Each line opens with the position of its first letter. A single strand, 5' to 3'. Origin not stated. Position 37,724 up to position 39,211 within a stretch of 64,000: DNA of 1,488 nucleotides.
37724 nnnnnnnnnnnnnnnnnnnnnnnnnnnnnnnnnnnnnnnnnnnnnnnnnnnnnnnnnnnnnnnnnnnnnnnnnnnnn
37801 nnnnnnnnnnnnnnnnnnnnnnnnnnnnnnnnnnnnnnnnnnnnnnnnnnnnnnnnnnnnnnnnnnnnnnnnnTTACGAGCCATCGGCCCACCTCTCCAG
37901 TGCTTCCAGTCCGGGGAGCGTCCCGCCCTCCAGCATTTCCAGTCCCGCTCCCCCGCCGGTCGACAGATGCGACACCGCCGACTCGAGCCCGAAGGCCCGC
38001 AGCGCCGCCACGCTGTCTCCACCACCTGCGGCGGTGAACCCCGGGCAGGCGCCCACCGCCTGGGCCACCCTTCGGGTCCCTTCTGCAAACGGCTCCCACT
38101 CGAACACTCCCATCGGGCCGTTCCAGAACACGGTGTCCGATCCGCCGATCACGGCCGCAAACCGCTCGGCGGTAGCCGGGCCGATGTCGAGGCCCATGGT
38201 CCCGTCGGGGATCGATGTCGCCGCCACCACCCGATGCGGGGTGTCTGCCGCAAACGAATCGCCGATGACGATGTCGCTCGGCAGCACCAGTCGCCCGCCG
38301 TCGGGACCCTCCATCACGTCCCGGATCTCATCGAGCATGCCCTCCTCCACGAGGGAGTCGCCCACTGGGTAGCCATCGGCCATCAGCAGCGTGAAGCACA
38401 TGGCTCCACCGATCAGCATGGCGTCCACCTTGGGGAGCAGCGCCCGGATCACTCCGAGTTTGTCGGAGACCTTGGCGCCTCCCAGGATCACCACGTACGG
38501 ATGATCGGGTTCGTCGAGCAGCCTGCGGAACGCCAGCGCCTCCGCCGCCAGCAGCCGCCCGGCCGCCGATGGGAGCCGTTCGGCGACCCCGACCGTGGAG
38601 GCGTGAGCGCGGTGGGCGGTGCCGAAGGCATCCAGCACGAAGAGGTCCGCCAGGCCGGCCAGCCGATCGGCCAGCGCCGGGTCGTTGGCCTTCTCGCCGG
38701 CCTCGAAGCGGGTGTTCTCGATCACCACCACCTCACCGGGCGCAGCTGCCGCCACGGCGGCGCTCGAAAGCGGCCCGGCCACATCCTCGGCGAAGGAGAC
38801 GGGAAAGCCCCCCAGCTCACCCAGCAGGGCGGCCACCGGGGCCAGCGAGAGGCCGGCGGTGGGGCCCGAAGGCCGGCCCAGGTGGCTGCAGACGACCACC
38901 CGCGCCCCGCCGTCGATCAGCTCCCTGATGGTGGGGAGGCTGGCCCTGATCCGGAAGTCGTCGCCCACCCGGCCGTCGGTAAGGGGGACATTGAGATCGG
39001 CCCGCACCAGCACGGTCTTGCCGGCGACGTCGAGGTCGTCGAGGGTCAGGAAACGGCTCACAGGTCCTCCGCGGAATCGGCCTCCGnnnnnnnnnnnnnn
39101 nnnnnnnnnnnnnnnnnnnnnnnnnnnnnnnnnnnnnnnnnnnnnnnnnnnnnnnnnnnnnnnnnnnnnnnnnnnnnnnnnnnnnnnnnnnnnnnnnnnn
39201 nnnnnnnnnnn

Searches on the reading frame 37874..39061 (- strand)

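Call 55: search_protein_families(library=pfam, proteins=[window:37874-39061:-], max_evalue=0.00001)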
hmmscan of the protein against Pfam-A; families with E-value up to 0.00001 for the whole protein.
window:37874-39061:- (395 aa): 1 family
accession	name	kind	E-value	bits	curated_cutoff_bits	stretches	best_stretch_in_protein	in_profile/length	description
PF00162.24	PGK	-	2.1e-139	465.2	27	1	7-379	1-378/379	Phosphoglycerate kinase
